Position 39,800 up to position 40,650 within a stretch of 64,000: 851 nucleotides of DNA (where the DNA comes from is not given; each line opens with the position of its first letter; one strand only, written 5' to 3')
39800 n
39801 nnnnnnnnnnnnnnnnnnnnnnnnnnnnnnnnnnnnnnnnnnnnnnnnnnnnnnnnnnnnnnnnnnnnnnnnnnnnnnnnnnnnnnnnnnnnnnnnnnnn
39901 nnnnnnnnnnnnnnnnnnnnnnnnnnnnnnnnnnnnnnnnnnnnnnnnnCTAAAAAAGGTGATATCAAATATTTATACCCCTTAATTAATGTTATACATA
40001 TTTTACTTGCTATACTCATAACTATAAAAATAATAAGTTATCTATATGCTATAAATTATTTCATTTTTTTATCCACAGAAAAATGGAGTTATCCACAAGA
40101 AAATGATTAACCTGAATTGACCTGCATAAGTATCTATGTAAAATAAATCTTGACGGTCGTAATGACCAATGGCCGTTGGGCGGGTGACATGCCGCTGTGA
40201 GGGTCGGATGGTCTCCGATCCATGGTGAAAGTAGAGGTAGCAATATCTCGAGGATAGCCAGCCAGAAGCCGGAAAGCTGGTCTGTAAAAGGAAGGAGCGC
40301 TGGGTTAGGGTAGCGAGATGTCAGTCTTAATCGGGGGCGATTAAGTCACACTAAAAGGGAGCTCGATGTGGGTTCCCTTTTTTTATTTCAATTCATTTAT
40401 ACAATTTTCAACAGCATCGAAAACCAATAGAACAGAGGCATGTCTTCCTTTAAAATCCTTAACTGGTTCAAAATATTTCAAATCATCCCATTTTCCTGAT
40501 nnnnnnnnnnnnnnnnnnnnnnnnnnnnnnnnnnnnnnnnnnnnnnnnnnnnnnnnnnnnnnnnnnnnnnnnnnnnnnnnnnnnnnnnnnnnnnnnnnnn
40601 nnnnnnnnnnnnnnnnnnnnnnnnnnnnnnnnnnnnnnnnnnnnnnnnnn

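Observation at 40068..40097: Two perfect, helically phased DnaA boxes between the yidD-thrS operon and the candidate sRNA promoter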

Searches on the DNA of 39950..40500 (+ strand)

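Call 7: search_rna_families(source=window, start=39950, end=40500, threshold=evalue, max_evalue=10, show_alignments=3)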
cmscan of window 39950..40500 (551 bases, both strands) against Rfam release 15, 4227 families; matches with E-value up to 10: 8.
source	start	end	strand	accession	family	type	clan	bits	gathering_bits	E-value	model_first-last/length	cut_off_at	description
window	40054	40128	-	RF00265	SNORA69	Gene; snRNA; snoRNA; HACA-box;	-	22.2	47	0.16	1-132/132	no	Small nucleolar RNA SNORA69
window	40371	40425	-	RF01164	SNORD107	Gene; snRNA; snoRNA; CD-box;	-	19.3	50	0.72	1-74/74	no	Small nucleolar RNA SNORD107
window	40007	40188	+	RF03065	IS605-orfB-I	Gene; sRNA;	-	17.7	94.2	0.17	1-214/214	no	IS605-orfB-I RNA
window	40353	40412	-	RF02495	ohsC_RNA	Gene; antitoxin;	-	17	50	7.2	1-77/77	no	Oppression of Hydrophobic ORF by sRNA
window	39957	40031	+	RF01448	S_pombe_snR93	Gene; snRNA; snoRNA; HACA-box;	-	16.3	45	6.3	1-143/143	no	small nucleolar RNA snR93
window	40353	40385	+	RF02066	STnc320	Gene; sRNA;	-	13.9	50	8.9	20-51/55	no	Salmonella enterica sRNA STnc320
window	39950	40221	+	RF02546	LSU_trypano_mito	Gene; rRNA;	CL00112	13.8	60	1.3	1-561/561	no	Trypanosomatid mitochondrial large subunit ribosomal RNA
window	40045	40093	-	RF02081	STnc550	Gene; sRNA;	-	10.2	48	5.2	254-302/388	no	Enterobacterial sRNA STnc550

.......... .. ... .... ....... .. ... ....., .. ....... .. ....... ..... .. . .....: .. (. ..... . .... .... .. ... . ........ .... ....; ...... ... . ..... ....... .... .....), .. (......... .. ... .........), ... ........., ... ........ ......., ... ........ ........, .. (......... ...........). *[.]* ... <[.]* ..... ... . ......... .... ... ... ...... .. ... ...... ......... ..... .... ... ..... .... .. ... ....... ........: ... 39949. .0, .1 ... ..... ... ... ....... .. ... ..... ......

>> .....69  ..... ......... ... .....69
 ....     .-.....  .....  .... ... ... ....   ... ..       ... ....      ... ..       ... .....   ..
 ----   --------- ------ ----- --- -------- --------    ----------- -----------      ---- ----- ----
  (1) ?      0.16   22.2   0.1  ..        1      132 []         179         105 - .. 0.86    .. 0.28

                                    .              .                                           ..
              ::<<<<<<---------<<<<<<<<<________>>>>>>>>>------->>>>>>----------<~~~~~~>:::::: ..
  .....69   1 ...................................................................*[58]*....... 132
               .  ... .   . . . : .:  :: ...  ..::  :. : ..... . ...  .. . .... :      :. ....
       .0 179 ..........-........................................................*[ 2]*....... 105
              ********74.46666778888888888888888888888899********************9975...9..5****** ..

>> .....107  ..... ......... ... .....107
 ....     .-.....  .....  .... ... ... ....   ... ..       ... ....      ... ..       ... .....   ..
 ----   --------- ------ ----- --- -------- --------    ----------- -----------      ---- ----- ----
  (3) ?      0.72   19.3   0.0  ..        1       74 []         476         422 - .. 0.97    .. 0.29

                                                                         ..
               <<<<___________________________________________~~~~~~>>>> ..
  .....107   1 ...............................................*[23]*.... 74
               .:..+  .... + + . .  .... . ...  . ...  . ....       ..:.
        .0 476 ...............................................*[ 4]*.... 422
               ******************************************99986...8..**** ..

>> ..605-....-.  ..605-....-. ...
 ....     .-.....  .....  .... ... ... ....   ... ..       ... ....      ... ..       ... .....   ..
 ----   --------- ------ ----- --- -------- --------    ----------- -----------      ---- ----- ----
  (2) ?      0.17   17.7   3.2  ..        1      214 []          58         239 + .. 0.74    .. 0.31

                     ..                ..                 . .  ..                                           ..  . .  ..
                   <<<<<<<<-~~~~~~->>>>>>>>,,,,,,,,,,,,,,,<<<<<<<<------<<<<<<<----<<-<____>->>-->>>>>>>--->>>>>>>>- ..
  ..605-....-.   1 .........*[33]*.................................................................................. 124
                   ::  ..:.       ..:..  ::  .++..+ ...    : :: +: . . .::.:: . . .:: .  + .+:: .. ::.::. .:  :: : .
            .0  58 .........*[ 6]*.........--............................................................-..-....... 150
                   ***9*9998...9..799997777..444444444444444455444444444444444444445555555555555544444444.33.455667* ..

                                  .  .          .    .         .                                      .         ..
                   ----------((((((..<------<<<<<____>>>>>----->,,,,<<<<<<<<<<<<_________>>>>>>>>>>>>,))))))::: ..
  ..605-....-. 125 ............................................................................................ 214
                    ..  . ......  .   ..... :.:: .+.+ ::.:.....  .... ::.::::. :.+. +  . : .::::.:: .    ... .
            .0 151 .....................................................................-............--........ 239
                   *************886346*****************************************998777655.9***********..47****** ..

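Call 28: build_rna_model(alignment_id=A2)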
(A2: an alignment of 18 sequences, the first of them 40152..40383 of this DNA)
Model R1 built from alignment A2 (18 sequences, 238 columns); structure: RNAalifold consensus.
model positions 231; base pairs 60; branch points 6; effective number of sequences 1.18; information 0.591 bits per position. Calibrated on 0.2 Mb of random sequence (short: E-values are rough).
structure used (alignment columns):
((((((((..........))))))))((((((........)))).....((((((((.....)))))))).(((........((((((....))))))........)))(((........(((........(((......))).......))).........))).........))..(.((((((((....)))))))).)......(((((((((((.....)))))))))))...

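Call 30: search_with_rna_model(model_id=R1, sources=[window, L013, L043, L044, L045, L046, L050, L052, L054, L057, L058, L059, L060, L061, L062, L063, L064, L065, L066, L067, L068, L069, L070, L071, L078, L014, L019, L021, L023, L033, L004, L006, L005, L001, L002, L003, L007, L008, L009, L011, L012, L082, L084, L085, L086, L089, L090], max_evalue=1)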
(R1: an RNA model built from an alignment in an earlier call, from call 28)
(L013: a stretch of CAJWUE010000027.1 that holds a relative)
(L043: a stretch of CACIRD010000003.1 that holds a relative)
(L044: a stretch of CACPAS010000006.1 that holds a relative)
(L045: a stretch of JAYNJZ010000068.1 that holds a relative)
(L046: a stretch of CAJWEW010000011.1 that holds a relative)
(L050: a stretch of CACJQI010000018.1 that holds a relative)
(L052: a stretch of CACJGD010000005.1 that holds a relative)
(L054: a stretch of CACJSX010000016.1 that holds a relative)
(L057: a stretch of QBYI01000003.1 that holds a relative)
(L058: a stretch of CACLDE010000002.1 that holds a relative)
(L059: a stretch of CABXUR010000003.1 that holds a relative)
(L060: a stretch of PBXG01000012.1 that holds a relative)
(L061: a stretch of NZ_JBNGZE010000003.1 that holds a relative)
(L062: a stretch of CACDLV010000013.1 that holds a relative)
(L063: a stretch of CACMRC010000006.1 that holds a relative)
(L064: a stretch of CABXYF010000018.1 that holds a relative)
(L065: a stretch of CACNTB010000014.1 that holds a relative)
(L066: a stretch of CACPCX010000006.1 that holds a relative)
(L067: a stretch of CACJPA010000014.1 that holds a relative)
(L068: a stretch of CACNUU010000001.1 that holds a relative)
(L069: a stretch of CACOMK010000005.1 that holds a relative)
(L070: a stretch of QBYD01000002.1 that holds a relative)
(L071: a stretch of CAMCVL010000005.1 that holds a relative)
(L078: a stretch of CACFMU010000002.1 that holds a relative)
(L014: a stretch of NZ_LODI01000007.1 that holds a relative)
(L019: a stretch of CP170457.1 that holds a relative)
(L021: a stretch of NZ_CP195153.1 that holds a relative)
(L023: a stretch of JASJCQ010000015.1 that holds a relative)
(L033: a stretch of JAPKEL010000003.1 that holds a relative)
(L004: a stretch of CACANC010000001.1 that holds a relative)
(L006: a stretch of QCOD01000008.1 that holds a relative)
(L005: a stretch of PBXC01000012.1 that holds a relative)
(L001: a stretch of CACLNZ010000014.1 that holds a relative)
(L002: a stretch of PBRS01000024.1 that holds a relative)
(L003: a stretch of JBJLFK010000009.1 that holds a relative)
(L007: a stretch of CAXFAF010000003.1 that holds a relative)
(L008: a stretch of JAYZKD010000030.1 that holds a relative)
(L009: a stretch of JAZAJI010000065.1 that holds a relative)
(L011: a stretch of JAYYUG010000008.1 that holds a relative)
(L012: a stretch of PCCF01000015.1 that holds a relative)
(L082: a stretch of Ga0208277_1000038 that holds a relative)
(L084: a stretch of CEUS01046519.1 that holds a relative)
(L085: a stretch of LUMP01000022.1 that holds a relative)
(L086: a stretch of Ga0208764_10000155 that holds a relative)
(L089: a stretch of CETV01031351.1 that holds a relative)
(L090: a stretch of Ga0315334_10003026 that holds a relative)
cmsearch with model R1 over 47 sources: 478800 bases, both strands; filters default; matches with E-value up to 1: 24.
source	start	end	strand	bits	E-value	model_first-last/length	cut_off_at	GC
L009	125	352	-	261.6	3e-74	1-231/231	no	0.41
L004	3395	3626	-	256.9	7.2e-73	1-231/231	no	0.5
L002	2631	2862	-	256.7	8.4e-73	1-231/231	no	0.51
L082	6024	6255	+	256.7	8.4e-73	1-231/231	no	0.51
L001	3395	3626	-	254.3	4.3e-72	1-231/231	no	0.52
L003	3395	3626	-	254.3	4.3e-72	1-231/231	no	0.52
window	40152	40383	+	253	1e-71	1-231/231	no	0.53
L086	596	823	-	252.4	1.5e-71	1-231/231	no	0.43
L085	1448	1679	-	252.3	1.6e-71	1-231/231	no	0.52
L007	3401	3629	-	250.8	4.6e-71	1-231/231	no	0.46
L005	3396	3627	-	250.5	5.4e-71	1-231/231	no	0.52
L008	1595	1823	-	250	7.6e-71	1-231/231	no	0.45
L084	2437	2665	+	244.9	2.4e-69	1-231/231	no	0.46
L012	3378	3610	-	235.5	1.3e-66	1-231/231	no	0.46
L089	4904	5136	-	235.5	1.3e-66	1-231/231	no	0.46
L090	2122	2354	+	235.5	1.3e-66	1-231/231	no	0.46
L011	1796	2028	-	227.5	2.9e-64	1-231/231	no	0.47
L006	1885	2116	+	222.2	1e-62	1-231/231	no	0.45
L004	6005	6235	+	221.8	1.4e-62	1-231/231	no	0.46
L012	3320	3410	+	14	0.096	1-231/231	no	0.35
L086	538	628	+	12.7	0.22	1-231/231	no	0.32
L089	4846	4936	+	12.7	0.22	1-231/231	no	0.36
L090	2322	2412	-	12.7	0.22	1-231/231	no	0.36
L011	1794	1825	+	11.2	0.61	197-228/231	no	0.41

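Call 40: search_dna_similar(query=window:40040-40390:+, collection=plasmids, mode=distant, max_evalue=0.01, max_rows=10)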
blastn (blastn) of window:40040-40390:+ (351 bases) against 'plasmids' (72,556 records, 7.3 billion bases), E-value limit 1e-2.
No match.

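Call 41: search_dna_similar(query=window:40040-40390:+, collection=phages, mode=distant, max_evalue=0.01, max_rows=10)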
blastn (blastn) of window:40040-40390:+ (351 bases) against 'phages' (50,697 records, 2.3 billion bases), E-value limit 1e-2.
No match.

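Call 71: search_with_rna_model(model_id=R1, sources=[L218, L221, L222, L223], max_evalue=1)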
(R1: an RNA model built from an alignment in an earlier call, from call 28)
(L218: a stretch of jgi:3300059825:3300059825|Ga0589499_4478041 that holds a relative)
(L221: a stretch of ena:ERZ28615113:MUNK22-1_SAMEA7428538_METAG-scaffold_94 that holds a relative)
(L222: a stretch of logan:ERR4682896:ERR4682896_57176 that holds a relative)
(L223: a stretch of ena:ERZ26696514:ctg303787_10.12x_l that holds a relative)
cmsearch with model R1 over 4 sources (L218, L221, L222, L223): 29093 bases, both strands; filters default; matches with E-value up to 1: 0.
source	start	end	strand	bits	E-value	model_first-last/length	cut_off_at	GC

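Call 74: search_with_rna_model(model_id=R1, sources=[L224, L225], max_evalue=10, filters=off)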
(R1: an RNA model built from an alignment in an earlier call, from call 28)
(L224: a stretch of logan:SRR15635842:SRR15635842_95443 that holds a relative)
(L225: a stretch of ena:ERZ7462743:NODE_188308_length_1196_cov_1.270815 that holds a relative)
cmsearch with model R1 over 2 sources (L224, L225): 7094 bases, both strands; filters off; matches with E-value up to 10: 11.
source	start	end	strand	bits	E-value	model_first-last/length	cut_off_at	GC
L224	5411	5427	-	5.1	0.55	207-223/231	no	0.76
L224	1882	2004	-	4.5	0.82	1-231/231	no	0.54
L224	1315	1334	+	4.1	1.1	4-23/231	no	0.65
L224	2878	2900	-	3.9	1.3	83-105/231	no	0.57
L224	1649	1672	+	2.4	3.3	47-70/231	no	0.71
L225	339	357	+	1.7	5.3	51-69/231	no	0.32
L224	794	809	+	1.6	6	6-21/231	no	0.44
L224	4168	4196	+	1.5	6.1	200-228/231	no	0.59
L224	4681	4702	-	1.1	8.2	3-24/231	no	0.5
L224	3585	3602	-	0.9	9.7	83-100/231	no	0.83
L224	501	508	+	0.8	9.9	181-188/231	no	1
